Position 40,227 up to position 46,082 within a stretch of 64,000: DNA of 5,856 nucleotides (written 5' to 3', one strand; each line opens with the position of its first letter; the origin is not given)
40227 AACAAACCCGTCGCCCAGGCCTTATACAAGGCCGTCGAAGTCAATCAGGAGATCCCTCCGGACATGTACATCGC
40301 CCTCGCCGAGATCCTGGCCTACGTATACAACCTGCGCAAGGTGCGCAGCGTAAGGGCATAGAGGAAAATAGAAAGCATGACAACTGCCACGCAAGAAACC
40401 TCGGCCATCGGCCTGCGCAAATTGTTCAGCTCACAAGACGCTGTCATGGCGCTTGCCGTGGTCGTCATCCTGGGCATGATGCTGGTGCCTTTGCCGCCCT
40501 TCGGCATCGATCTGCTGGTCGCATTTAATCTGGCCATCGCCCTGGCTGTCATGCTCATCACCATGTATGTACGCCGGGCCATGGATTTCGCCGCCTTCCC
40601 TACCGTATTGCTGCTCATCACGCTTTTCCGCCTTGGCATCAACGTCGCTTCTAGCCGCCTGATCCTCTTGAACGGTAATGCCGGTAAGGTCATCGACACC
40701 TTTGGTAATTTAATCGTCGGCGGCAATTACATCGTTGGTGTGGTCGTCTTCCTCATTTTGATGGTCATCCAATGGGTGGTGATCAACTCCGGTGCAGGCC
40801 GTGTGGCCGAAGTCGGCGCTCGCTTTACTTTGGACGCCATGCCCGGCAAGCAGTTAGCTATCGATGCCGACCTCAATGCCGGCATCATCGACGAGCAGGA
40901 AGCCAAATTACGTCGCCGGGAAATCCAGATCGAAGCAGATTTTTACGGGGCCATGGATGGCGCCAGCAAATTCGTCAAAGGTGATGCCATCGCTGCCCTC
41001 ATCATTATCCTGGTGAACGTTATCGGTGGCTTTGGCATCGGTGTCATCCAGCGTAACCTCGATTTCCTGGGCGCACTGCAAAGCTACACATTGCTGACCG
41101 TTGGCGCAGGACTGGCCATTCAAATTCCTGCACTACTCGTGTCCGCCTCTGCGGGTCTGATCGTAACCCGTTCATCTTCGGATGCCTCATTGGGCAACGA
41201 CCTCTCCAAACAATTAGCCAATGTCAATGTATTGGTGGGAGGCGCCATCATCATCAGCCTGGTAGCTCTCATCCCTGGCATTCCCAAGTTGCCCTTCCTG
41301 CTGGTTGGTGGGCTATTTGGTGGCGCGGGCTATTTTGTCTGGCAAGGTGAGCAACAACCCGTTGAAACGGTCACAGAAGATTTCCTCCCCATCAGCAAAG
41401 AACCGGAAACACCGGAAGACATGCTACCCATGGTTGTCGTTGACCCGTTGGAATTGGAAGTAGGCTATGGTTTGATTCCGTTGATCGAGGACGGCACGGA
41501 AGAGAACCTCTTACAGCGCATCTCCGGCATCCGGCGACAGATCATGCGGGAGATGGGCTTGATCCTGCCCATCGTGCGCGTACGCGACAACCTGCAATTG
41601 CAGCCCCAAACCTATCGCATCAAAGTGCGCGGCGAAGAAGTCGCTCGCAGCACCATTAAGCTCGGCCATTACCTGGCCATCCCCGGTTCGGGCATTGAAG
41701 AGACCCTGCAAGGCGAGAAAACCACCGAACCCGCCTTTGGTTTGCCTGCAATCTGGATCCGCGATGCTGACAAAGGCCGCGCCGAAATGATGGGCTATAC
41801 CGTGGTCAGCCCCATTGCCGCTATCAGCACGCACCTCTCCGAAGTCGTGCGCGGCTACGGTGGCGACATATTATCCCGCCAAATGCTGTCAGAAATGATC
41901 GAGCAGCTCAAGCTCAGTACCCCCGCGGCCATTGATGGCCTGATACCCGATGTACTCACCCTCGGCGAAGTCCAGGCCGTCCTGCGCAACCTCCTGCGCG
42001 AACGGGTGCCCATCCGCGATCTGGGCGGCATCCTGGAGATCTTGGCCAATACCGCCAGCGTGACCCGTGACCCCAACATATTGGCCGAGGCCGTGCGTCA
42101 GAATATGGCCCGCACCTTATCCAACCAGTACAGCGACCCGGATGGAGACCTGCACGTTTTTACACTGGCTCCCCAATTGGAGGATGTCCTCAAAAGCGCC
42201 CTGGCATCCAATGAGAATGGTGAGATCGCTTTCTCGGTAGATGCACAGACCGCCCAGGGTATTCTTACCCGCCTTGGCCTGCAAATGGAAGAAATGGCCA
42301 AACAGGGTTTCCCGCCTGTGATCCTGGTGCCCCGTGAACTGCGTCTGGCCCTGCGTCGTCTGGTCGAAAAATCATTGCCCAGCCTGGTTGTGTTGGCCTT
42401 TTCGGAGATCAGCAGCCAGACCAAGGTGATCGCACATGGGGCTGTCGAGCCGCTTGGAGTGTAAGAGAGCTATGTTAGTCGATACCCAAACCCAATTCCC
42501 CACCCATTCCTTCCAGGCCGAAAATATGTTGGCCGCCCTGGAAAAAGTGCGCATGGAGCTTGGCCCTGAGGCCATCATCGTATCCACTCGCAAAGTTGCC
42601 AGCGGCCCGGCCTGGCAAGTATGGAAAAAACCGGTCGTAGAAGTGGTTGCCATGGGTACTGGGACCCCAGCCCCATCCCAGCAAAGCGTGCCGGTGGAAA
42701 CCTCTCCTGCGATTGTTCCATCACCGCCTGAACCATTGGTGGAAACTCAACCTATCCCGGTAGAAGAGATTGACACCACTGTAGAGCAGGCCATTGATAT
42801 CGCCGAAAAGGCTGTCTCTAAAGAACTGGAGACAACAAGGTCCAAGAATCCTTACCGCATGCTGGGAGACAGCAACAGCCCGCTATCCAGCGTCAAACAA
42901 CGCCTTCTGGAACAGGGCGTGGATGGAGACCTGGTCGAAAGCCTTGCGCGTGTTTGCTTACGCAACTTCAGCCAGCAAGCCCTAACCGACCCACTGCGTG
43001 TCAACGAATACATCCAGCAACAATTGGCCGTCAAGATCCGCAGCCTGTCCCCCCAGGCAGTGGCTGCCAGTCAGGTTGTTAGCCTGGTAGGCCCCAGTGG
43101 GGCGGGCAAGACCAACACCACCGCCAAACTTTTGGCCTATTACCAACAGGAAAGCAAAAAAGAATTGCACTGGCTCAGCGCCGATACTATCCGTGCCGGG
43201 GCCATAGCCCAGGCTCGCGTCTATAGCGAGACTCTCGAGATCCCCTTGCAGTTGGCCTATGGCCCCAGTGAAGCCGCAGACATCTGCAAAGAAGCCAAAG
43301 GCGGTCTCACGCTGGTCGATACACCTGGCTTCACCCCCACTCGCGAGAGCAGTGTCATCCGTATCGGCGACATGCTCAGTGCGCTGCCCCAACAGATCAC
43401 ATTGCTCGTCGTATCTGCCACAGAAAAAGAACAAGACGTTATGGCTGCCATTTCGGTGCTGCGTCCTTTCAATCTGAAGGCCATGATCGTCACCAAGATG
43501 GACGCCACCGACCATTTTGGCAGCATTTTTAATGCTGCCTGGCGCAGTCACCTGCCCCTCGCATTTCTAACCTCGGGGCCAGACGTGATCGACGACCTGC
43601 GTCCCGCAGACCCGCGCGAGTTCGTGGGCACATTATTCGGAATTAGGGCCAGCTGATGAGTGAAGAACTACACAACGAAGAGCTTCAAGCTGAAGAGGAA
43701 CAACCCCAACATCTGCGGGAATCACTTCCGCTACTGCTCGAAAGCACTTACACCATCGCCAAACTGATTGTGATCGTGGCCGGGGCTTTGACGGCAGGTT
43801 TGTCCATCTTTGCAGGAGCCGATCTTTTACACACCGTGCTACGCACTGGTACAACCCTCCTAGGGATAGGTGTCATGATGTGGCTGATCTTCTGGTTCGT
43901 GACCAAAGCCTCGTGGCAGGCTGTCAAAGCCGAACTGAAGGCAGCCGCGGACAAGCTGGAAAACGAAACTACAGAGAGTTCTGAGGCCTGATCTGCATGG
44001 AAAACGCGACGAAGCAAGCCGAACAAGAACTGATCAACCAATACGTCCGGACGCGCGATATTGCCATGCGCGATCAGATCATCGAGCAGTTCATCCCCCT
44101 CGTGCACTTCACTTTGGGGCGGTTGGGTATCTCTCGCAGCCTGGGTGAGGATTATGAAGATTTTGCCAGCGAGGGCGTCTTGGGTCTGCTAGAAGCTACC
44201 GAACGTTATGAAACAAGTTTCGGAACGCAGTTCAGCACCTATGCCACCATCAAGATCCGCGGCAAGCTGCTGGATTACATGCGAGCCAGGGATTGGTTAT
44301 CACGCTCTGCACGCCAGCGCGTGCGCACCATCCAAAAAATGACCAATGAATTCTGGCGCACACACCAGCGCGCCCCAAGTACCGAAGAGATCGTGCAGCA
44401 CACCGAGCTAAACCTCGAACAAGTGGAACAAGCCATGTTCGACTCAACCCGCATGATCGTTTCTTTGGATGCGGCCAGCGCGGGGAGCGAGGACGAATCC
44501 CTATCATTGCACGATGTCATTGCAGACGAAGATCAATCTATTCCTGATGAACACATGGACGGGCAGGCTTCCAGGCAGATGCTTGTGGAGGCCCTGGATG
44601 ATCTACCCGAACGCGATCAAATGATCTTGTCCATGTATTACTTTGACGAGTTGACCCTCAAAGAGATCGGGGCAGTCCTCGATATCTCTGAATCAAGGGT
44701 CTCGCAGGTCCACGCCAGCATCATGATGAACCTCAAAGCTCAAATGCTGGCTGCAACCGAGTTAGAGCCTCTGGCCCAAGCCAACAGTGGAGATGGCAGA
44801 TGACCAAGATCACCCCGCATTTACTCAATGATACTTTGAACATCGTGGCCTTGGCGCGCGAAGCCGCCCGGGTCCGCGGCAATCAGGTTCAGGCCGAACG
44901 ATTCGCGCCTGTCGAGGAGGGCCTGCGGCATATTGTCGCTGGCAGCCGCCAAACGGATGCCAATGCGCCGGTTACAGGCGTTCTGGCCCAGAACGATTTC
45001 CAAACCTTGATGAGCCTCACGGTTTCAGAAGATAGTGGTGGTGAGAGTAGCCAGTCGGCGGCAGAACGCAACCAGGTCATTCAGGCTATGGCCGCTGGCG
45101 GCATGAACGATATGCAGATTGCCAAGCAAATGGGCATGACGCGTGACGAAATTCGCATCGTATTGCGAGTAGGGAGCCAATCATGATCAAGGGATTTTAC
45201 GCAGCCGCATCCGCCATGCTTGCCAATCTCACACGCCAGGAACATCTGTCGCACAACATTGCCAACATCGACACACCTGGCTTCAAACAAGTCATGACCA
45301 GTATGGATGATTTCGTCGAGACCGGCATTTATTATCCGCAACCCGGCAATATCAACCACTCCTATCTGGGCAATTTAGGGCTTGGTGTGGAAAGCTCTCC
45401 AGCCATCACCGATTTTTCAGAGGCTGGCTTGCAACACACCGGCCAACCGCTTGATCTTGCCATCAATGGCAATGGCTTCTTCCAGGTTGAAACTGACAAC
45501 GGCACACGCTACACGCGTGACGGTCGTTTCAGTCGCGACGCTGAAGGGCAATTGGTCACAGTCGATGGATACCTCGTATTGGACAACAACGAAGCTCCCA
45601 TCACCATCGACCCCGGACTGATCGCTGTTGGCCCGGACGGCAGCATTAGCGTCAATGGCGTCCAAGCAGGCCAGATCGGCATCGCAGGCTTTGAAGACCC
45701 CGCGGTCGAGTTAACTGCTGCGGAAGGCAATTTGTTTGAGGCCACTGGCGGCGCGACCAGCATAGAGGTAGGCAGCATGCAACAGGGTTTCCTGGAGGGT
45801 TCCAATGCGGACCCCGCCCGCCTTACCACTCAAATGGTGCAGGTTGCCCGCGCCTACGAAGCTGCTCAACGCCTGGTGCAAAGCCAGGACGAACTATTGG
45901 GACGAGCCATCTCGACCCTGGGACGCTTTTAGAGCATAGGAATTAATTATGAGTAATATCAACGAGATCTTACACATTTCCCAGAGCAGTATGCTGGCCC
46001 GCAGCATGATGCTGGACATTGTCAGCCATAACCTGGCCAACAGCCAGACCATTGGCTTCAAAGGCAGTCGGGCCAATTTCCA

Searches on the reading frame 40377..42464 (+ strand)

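Call 74: search_protein_families(library=pfam, proteins=[window:40377-42464:+], max_evalue=0.00001)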
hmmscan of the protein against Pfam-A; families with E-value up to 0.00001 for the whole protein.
window:40377-42464:+ (695 aa): 1 family
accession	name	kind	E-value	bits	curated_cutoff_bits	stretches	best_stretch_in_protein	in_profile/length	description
PF00771.25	FHIPEP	-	1.6e-242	807.1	29.1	1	31-682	1-656/657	FHIPEP family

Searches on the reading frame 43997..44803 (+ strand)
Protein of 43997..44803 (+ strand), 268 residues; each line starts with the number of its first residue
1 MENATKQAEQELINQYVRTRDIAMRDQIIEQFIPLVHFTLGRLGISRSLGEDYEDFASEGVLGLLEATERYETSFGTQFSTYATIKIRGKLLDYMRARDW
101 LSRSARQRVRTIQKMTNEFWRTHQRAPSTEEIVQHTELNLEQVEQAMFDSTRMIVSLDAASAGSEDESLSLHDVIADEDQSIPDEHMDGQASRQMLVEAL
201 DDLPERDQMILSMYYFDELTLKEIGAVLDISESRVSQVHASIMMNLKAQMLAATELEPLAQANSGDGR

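Call 74: search_protein_families(library=pfam, proteins=[window:43997-44803:+], max_evalue=0.00001)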
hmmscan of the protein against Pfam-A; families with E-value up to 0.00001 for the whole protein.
window:43997-44803:+ (268 aa): 4 families
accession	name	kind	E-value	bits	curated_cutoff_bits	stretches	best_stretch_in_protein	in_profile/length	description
PF04545.22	Sigma70_r4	-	1.2e-16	60.4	24.1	1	199-247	1-49/50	Sigma-70, region 4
PF04542.20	Sigma70_r2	-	1.5e-11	44.4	24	1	29-100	2-70/71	Sigma-70 region 2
PF04539.22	Sigma70_r3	-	4e-10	40.1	25.3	1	110-186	4-77/78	Sigma-70 region 3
PF08281.18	Sigma70_r4_2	-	6e-10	39.1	25.7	1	194-235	2-43/54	Sigma-70, region 4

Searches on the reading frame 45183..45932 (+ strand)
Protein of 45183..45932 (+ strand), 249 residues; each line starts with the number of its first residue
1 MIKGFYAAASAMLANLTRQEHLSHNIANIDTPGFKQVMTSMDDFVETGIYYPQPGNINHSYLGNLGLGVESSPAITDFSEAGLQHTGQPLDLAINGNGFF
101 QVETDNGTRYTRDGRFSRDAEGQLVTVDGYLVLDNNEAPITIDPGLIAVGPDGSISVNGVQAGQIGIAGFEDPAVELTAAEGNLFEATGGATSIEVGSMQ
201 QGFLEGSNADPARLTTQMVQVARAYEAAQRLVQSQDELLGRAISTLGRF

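Call 74: search_protein_families(library=pfam, proteins=[window:45183-45932:+], max_evalue=0.00001)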
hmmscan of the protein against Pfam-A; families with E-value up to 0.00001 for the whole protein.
window:45183-45932:+ (249 aa): 3 families
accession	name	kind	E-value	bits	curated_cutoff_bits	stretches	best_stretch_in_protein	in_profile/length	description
PF22692.1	LlgE_F_G_D1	-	1.9e-18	66.8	27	1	93-157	1-64/64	Flagellar hook protein FlgE/F/G D1 domain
PF06429.18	Flg_bbr_C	-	1.6e-13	50.3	23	1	200-244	1-45/46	Flagellar basal body rod FlgEFG protein C-terminal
PF00460.25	Flg_bb_rod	-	4.7e-08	33.3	20.7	1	5-35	1-31/31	Flagella basal body rod protein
